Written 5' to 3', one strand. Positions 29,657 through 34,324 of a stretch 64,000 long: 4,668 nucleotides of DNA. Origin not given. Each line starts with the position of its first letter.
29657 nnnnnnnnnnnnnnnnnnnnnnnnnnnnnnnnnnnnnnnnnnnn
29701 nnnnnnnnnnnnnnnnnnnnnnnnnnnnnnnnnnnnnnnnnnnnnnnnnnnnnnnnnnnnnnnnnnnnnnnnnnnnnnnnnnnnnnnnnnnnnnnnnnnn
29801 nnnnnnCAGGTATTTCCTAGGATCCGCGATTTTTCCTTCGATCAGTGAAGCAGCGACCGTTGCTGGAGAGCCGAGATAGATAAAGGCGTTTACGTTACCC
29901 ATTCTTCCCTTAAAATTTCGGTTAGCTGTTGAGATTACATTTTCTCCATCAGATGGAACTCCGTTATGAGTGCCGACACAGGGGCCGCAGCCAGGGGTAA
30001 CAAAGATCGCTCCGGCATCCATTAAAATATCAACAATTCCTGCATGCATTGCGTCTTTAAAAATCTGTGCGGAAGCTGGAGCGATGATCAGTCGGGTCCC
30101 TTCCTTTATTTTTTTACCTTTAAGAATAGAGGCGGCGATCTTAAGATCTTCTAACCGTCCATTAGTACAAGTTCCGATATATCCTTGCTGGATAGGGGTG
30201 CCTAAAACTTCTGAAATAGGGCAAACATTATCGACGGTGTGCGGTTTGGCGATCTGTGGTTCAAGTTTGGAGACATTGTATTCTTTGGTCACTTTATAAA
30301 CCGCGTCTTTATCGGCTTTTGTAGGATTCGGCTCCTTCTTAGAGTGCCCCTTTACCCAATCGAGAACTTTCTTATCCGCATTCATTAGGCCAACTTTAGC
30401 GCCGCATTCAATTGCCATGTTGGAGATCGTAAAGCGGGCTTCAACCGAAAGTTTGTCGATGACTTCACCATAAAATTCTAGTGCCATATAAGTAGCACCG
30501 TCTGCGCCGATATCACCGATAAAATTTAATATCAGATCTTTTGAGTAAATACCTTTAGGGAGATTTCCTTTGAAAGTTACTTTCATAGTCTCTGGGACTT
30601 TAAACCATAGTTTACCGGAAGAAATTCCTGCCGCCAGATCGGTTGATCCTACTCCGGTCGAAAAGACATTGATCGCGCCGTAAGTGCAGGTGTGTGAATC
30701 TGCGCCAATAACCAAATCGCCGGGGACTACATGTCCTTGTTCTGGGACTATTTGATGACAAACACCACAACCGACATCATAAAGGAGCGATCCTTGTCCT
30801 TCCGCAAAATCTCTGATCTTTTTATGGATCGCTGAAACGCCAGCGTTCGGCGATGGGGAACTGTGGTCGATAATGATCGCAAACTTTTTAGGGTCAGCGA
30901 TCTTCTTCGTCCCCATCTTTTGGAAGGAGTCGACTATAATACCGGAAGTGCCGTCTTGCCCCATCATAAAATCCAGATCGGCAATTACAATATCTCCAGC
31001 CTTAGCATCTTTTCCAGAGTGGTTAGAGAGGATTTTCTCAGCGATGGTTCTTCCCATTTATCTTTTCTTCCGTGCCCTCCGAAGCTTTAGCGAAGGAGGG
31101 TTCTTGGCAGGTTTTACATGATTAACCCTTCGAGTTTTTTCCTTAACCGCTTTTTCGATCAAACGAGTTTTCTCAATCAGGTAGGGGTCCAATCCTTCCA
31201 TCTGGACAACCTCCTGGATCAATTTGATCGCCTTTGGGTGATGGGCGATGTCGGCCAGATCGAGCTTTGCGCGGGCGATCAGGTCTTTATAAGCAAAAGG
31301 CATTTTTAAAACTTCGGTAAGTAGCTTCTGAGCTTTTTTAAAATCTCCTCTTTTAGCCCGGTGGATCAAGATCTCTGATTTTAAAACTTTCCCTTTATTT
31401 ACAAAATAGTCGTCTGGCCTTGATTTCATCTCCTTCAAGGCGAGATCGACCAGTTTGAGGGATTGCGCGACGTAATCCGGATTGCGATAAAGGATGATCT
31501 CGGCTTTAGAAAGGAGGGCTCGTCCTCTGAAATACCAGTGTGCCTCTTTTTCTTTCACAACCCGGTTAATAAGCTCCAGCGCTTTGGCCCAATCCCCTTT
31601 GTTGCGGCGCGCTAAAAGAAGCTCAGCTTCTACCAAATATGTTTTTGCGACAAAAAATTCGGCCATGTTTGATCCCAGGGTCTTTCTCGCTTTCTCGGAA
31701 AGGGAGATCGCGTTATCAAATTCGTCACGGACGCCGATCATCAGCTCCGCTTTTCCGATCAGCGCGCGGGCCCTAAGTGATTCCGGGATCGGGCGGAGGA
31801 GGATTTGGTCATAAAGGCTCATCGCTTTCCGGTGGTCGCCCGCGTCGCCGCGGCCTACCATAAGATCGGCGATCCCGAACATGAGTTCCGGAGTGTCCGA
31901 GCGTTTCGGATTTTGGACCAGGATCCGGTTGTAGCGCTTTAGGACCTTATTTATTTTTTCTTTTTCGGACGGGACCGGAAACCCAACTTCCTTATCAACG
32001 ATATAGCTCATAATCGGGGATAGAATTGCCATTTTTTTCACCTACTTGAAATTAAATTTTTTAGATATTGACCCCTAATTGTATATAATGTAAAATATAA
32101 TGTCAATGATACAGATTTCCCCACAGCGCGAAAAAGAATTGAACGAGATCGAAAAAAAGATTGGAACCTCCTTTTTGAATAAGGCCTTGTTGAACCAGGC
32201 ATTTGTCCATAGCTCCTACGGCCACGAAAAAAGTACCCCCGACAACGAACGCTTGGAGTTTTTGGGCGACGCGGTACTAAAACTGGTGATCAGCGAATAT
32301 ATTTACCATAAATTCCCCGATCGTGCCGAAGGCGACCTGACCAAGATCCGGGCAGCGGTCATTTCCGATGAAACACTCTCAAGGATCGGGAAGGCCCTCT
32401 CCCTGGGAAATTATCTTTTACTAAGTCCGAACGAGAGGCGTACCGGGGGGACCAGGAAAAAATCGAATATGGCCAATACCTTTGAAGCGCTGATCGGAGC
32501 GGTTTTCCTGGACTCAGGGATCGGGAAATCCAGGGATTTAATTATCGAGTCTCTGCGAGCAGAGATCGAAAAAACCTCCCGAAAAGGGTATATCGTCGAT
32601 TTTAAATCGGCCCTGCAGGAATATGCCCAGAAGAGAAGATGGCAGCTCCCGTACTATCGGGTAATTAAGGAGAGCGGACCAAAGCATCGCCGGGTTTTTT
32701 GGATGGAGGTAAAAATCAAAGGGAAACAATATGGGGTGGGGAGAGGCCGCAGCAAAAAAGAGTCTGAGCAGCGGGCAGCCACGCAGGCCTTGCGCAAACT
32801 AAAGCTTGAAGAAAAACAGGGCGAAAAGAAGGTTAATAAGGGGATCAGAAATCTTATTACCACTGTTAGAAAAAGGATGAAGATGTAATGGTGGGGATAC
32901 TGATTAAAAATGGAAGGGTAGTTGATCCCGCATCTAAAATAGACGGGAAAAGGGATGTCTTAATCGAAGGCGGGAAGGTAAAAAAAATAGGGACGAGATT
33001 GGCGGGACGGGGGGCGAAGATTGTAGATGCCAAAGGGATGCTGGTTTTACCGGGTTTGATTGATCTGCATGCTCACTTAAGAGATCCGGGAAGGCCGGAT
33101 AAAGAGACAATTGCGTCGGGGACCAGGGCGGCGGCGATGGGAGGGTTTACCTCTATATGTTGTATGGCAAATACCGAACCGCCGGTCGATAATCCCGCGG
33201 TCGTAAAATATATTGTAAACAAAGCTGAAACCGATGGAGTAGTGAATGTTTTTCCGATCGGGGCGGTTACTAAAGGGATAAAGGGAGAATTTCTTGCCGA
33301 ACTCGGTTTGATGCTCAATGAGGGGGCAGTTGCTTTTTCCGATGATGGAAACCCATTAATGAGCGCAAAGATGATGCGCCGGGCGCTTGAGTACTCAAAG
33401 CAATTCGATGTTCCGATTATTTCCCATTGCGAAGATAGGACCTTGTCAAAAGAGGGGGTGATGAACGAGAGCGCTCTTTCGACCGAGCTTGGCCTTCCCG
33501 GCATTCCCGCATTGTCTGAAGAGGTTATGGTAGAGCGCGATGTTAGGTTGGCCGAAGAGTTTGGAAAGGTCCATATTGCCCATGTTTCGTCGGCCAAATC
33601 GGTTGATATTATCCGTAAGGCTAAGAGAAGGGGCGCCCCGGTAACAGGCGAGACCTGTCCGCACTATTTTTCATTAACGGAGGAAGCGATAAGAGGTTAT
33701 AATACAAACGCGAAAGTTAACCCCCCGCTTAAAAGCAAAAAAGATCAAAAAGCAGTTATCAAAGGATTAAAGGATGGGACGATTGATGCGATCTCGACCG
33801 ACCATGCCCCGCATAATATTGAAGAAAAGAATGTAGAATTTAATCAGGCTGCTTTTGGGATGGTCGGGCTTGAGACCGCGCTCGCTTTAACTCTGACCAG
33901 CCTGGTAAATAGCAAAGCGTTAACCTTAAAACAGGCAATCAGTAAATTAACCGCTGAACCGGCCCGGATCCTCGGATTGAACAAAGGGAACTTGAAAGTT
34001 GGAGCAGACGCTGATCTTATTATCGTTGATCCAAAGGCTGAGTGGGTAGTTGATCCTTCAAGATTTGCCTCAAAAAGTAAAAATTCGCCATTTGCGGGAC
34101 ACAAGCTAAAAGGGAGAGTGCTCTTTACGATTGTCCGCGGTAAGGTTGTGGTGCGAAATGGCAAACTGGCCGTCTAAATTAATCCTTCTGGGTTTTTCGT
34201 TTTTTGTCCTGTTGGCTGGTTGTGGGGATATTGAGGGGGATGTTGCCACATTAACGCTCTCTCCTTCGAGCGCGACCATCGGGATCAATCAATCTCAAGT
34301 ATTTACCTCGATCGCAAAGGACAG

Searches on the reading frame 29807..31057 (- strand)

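Call 62: search_protein_families(library=pfam, proteins=[window:29807-31057:-], max_evalue=0.00001)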
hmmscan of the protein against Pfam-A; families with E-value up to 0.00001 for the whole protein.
window:29807-31057:- (417 aa): 1 family
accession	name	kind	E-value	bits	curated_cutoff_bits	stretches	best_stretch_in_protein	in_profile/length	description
PF00330.25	Aconitase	-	2.2e-96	324.1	28.7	2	7-284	1-306/463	Aconitase family (aconitate hydratase)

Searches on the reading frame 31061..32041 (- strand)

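Call 62: search_protein_families(library=pfam, proteins=[window:31061-32041:-], max_evalue=0.00001)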
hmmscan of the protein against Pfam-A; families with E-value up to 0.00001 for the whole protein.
window:31061-32041:- (327 aa): 1 family
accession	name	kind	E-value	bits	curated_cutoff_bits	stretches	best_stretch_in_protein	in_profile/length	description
PF13432.12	TPR_16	-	1.4e-07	32.2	32.7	0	229-268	8-43/65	Tetratricopeptide repeat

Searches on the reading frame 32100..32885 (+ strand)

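Call 62: search_protein_families(library=pfam, proteins=[window:32100-32885:+], max_evalue=0.00001)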
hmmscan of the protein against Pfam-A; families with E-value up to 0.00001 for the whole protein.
window:32100-32885:+ (262 aa): 5 families
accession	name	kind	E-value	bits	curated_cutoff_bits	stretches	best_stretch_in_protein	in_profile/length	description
PF14622.11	Ribonucleas_3_3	-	5.3e-35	120.8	35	1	27-152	1-124/128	Ribonuclease-III-like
PF00636.31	Ribonuclease_3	-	1.1e-26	93.9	27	1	50-140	1-102/102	Ribonuclease III domain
PF00035.32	dsrm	-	1.5e-21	77.2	23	1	169-234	2-66/66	Double-stranded RNA binding motif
PF22935.1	RM44_endonuclase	-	1.2e-09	38.8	27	1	17-135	9-139/139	Large ribosomal subunit protein mL44, endonuclease domain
PF14709.13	DND1_DSRM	-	7.6e-08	33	25.7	1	169-235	4-80/80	double strand RNA binding domain from DEAD END PROTEIN 1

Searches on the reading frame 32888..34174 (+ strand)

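Call 62: search_protein_families(library=pfam, proteins=[window:32888-34174:+], max_evalue=0.00001)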
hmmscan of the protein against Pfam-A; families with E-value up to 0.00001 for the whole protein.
window:32888-34174:+ (429 aa): 3 families
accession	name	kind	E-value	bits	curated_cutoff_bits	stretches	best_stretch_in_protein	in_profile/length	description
PF01979.26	Amidohydro_1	-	2e-33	116.5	25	1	52-421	1-345/345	Amidohydrolase family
PF07969.17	Amidohydro_3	-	1.5e-18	67.9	29.7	1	339-422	401-472/472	Amidohydrolase family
PF12890.13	DHOase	-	4.8e-07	30.4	21.2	1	52-236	3-140/142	Dihydro-orotase-like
